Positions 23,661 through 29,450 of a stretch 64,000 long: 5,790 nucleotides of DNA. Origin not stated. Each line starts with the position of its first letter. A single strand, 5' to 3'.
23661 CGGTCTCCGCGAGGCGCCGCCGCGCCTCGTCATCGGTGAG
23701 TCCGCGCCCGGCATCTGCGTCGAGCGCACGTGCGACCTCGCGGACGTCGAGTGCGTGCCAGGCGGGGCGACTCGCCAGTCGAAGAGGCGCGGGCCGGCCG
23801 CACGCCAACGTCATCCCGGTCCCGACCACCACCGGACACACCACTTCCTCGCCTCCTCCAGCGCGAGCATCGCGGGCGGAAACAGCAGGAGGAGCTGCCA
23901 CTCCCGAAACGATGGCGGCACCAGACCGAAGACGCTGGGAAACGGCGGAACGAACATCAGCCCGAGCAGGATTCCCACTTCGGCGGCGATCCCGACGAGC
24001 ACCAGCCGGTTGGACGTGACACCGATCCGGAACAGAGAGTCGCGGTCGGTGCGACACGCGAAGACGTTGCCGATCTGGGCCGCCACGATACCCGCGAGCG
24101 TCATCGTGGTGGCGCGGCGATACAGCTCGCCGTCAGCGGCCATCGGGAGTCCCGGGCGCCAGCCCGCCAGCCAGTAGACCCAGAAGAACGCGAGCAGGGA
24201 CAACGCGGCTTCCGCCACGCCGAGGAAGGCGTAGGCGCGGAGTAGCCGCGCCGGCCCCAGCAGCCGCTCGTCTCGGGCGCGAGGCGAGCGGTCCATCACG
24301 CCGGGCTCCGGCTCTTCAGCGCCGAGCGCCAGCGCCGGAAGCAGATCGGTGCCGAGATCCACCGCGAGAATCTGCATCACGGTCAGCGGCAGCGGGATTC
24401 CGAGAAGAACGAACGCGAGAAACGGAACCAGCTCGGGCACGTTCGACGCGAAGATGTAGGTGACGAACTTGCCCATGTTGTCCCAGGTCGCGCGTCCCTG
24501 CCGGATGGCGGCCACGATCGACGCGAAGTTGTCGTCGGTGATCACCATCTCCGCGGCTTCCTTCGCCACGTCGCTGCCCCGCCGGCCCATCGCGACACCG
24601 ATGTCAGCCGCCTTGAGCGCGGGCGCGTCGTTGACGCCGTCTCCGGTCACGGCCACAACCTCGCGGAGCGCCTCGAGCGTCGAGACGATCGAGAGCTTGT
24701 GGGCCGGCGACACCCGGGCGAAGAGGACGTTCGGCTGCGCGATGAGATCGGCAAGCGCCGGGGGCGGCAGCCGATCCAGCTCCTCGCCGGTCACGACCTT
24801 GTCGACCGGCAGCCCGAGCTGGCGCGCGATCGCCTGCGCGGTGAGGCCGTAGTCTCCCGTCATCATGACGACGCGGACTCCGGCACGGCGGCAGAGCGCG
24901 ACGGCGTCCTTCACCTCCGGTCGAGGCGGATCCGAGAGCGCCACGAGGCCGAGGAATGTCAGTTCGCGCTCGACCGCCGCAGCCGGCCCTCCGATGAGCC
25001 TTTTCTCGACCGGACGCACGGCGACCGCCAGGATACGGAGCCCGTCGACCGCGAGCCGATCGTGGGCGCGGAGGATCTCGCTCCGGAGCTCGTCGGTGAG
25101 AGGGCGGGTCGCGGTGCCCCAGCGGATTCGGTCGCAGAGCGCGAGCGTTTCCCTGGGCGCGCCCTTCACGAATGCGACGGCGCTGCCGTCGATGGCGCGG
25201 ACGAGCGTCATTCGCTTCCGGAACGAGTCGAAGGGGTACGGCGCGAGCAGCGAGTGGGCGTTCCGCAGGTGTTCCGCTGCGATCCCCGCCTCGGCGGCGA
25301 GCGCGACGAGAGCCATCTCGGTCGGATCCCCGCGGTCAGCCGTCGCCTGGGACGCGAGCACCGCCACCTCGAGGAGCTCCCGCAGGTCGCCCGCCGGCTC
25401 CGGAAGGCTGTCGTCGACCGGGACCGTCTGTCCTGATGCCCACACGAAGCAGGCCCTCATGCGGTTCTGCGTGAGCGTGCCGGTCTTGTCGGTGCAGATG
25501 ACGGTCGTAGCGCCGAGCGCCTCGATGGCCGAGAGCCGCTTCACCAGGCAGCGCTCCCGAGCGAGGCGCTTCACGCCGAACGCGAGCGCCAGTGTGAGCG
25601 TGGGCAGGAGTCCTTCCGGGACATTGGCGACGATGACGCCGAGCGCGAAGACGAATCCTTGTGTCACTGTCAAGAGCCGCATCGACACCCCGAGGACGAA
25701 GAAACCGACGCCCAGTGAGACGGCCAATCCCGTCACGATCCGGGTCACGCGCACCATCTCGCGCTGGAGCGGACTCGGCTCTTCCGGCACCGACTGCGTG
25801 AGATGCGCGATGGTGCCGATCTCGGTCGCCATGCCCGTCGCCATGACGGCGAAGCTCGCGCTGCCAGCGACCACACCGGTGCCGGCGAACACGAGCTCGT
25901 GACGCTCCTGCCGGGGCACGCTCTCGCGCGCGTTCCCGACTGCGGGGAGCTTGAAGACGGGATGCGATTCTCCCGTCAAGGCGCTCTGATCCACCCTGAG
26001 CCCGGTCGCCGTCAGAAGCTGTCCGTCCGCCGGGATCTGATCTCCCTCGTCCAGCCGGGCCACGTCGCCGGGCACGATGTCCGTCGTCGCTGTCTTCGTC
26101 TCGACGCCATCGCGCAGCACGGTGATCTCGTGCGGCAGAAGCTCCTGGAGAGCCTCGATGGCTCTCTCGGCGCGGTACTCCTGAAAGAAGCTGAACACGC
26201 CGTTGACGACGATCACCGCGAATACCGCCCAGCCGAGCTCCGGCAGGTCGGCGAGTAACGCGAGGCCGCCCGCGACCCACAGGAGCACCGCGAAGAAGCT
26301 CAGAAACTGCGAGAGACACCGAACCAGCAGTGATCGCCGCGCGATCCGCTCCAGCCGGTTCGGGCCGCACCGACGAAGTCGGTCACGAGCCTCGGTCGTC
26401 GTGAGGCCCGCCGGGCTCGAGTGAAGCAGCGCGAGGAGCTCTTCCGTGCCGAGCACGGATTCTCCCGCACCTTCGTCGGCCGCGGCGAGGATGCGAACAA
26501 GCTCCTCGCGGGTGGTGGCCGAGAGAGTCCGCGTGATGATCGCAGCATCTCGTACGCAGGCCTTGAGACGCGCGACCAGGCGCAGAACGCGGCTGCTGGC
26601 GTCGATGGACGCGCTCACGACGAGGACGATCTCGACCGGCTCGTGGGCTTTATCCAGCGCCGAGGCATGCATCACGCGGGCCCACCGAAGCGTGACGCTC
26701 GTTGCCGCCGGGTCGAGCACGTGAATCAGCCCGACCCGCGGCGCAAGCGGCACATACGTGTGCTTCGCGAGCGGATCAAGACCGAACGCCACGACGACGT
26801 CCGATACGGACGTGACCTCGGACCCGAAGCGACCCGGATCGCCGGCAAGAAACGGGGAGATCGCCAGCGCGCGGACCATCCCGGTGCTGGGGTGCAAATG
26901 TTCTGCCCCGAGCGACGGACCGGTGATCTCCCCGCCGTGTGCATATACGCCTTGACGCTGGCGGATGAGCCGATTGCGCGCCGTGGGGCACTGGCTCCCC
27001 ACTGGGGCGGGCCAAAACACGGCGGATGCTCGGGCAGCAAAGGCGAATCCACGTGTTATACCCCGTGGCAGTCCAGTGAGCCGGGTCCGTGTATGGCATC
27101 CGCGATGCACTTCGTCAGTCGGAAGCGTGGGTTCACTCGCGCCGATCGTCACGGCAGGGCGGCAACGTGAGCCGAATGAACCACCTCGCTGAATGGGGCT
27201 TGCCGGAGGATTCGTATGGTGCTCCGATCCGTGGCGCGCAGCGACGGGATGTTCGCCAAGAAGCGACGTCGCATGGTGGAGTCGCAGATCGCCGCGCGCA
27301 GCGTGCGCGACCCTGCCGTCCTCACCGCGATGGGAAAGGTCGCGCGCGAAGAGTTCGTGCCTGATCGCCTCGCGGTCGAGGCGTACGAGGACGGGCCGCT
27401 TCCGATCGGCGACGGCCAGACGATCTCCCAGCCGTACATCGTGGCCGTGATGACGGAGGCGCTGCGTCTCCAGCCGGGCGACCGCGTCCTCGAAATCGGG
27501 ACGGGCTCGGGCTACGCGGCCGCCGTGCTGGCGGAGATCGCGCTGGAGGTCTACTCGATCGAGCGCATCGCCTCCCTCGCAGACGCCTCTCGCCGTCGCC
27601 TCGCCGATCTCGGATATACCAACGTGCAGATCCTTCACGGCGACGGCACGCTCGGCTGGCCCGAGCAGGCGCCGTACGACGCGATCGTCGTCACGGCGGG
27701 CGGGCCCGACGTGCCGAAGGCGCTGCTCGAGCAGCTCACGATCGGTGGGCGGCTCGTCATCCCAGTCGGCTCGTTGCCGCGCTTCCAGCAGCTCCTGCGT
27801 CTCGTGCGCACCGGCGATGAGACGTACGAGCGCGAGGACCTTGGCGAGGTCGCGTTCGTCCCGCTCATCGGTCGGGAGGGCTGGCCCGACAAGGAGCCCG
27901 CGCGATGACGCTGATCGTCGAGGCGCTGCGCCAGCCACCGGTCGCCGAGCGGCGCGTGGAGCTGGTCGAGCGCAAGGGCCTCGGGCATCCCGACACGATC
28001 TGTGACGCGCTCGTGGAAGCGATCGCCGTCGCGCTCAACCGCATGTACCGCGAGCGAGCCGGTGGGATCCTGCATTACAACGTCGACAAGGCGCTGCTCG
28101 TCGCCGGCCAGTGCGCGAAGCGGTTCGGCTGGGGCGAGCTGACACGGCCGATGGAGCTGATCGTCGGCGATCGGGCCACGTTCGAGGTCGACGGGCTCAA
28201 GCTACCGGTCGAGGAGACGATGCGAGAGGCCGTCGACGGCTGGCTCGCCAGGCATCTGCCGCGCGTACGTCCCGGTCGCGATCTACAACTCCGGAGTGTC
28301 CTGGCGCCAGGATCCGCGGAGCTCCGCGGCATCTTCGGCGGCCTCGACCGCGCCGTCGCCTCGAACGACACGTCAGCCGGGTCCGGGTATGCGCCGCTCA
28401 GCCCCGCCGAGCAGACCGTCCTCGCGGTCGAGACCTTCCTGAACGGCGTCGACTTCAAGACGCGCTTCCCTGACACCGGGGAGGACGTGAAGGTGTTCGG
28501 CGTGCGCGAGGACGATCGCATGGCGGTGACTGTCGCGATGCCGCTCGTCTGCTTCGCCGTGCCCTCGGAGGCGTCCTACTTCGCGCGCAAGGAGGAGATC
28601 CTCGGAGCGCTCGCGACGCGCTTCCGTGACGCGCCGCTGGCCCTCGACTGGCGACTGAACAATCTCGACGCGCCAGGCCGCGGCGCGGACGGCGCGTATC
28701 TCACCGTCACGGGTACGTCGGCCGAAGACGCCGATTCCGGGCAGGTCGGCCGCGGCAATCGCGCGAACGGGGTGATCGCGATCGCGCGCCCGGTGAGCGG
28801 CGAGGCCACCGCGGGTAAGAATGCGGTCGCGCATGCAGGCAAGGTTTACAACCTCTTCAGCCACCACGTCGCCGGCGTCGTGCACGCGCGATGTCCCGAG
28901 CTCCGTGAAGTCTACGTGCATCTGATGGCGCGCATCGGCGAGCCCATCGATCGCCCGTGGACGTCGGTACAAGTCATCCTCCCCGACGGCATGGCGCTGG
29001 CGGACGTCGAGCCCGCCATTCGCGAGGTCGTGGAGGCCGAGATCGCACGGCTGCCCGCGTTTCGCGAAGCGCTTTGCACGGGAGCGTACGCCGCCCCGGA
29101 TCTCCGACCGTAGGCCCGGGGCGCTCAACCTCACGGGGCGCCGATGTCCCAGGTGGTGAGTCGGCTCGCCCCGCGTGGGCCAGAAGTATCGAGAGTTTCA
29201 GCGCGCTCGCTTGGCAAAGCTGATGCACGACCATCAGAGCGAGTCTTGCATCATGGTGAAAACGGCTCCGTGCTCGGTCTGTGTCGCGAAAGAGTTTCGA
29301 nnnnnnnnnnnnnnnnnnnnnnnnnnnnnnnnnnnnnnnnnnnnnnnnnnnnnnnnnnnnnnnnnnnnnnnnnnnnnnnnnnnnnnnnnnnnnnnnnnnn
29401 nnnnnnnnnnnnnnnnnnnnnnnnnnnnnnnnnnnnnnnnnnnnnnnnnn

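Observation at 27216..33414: Combined protein-repair / RNA-repair operon: pcm + archaeal-type SAM synthetase + TraR + archease + RtcB + Zn-ribbon + three CBS proteins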

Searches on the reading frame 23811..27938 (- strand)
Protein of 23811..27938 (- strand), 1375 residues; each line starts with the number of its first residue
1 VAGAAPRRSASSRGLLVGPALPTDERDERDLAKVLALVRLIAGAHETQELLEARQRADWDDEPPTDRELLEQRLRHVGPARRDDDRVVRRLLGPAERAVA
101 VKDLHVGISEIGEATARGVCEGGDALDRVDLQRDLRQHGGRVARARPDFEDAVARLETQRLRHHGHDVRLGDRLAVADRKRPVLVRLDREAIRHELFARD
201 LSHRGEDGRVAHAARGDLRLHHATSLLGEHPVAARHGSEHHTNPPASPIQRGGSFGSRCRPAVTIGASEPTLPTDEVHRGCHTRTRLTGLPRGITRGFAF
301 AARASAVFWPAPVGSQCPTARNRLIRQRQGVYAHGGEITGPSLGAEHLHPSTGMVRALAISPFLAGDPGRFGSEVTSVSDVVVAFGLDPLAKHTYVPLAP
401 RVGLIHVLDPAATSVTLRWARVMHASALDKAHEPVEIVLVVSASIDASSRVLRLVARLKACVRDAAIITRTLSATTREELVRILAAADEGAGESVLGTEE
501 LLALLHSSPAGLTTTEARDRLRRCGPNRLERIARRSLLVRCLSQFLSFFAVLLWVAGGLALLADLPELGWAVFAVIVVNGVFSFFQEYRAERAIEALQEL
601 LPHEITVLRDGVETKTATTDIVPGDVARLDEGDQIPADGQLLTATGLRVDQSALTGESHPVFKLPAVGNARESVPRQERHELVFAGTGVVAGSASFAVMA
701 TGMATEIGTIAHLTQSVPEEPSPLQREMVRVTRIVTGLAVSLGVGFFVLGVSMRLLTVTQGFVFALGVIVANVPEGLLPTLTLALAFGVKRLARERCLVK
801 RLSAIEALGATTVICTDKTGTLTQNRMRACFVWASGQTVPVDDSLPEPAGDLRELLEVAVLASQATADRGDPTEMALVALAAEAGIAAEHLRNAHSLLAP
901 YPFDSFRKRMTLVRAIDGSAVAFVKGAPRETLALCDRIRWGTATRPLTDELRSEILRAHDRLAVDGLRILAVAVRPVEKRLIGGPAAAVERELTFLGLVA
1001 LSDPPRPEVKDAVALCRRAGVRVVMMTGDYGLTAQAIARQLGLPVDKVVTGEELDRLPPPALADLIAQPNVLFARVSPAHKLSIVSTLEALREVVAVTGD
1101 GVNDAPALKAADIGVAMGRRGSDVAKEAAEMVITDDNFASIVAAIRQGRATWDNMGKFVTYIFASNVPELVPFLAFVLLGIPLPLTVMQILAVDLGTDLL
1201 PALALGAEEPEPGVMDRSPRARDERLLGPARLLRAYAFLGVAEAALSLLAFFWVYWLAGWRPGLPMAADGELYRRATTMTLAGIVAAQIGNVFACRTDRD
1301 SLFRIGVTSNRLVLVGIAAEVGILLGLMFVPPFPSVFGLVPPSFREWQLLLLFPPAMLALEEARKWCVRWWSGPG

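Call 11: search_protein_families(library=pfam, proteins=[window:23811-27938:-], max_evalue=0.001)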
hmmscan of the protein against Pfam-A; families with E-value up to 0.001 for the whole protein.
window:23811-27938:- (1375 aa): 7 families
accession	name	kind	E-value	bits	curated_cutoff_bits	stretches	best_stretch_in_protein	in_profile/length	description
PF00689.26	Cation_ATPase_C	-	3.7e-48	164.1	27.3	1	1182-1366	1-174/175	Cation transporting ATPase, C-terminus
PF00122.25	E1-E2_ATPase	-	1.4e-42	145.7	28.1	1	599-794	1-180/181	E1-E2 ATPase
PF00702.32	Hydrolase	-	3.4e-17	63.9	26.4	1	813-1112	3-191/191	haloacid dehalogenase-like hydrolase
PF00690.31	Cation_ATPase_N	-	4.1e-15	55.6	20.4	1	496-559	4-68/69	Cation transporter/ATPase, N-terminus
PF13246.12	Cation_ATPase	-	1.3e-13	51.2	21.7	1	869-938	20-91/91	Cation transport ATPase (P-type)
PF08282.18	Hydrolase_3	-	4.9e-06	26.9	20.9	1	1087-1145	198-255/255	haloacid dehalogenase-like hydrolase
PF12710.13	HAD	-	1.1e-05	26.4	27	1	1004-1109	83-189/189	haloacid dehalogenase-like hydrolase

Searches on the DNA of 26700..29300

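Call 47: search_rna_families(source=window, start=26700, end=29300, threshold=evalue, max_evalue=1)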
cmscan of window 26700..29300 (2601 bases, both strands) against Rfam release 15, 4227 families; matches with E-value up to 1: 0.
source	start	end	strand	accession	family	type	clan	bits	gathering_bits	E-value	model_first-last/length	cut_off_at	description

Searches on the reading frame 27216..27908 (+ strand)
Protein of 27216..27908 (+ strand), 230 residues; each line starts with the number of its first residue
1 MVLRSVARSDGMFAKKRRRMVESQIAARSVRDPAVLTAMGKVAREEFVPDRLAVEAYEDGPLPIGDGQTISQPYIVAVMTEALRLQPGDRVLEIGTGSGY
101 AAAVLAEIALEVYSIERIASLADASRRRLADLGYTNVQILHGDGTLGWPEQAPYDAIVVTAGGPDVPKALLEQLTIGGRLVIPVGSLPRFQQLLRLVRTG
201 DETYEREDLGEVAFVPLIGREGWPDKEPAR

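Call 3: search_protein_families(library=pfam, proteins=[window:27216-27908:+], max_evalue=0.01)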
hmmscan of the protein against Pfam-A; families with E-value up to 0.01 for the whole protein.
window:27216-27908:+ (230 aa): 8 families
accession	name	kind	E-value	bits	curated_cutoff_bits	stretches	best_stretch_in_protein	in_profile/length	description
PF01135.25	PCMT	-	7.6e-67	225.6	20.3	1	17-221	3-209/210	Protein-L-isoaspartate(D-aspartate) O-methyltransferase (PCMT)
PF00398.26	RrnaAD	-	4.6e-07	29.6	24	1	78-144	21-85/263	Ribosomal RNA adenine dimethylase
PF13847.12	Methyltransf_31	-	3.6e-06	27.2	27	1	87-182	3-109/145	Methyltransferase domain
PF13649.12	Methyltransf_25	-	1.3e-05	26.2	27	1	91-160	1-71/97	Methyltransferase domain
PF13489.12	Methyltransf_23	-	0.00018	21.7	27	1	82-159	17-87/164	Methyltransferase domain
PF08241.18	Methyltransf_11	-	0.00088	20.3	21.2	1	92-159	1-66/95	Methyltransferase domain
PF02353.26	CMAS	-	0.0018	18.1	27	1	77-133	52-109/273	Mycolic acid cyclopropane synthetase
PF08242.18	Methyltransf_12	-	0.0035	18.5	30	1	92-159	1-71/98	Methyltransferase domain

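Call 4: search_protein_families(library=ncbifam, proteins=[window:27216-27908:+], max_evalue=0.01)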
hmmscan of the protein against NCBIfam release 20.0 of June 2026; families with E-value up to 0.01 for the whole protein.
window:27216-27908:+ (230 aa): 28 families (the best 25 are shown)
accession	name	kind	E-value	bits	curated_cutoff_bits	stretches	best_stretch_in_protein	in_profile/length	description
NF001453.0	PRK00312.1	equivalog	1.5e-78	263.3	188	1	12-223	6-215/217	protein-L-isoaspartate(D-aspartate) O-methyltransferase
NF010549.0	PRK13942.1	equivalog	1.1e-73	247.3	282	1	14-224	4-214/215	protein-L-isoaspartate O-methyltransferase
TIGR00080.1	pimt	equivalog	1.3e-69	234.3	159.05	1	15-222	5-213/216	protein-L-isoaspartate O-methyltransferase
TIGR04364.1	methyltran_FxLD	equivalog_domain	5.3e-41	141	320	1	15-185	3-182/394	methyltransferase, FxLD system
TIGR04188.1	methyltr_grsp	subfamily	4.1e-36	125.1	380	1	71-209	91-230/363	ATP-grasp peptide maturase system methyltransferase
NF010550.0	PRK13943.1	equivalog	1.9e-27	96.3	359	1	24-185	13-181/322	protein-L-isoaspartate O-methyltransferase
TIGR02469.1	CbiT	equivalog_domain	1.4e-09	38.2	78.3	1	74-183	6-121/124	precorrin-6Y C5,15-methyltransferase (decarboxylating) subunit CbiT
NF000499.2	Erm23S_rRNA_broad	equivalog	8.9e-07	28.5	212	1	75-143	11-77/244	23S ribosomal RNA methyltransferase Erm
NF043040.1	corrin_prot_MT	hypoth_equivalog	5e-06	26.1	180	1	85-160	38-117/216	corrinoid protein-associated methyltransferase CpaM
TIGR00755.1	ksgA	equivalog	5.8e-06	25.8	171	1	72-145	14-85/256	16S rRNA (adenine(1518)-N(6)/adenine(1519)-N(6))-dimethyltransferase RsmA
NF011530.0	PRK14968.1-4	equivalog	2.4e-05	23.8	243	1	84-116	36-69/202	putative methyltransferase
NF005640.0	PRK07402.1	equivalog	5.2e-05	22.9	219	1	70-189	26-150/200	precorrin-6Y C5,15-methyltransferase subunit CbiT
NF006138.0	PRK08287.1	equivalog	7.5e-05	22.7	210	1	76-186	20-133/189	decarboxylating cobalt-precorrin-6B (C(15))-methyltransferase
NF000337.1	erm_SHROVE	exception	0.00017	21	320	1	75-154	16-93/248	ErmE/ErmH/ErmO/ErmR family 23S rRNA (adenine(2058)-N(6))-methyltransferase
TIGR03534.1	RF_mod_PrmC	equivalog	0.00019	21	199.1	1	76-158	77-161/253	peptide chain release factor N(5)-glutamine methyltransferase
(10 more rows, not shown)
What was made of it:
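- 27216..27908 (+): pcm, protein-L-isoaspartate O-methyltransferase (230 aa). NF001453 scores 263 bits against a cut-off of 188 (calls 3, 4).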
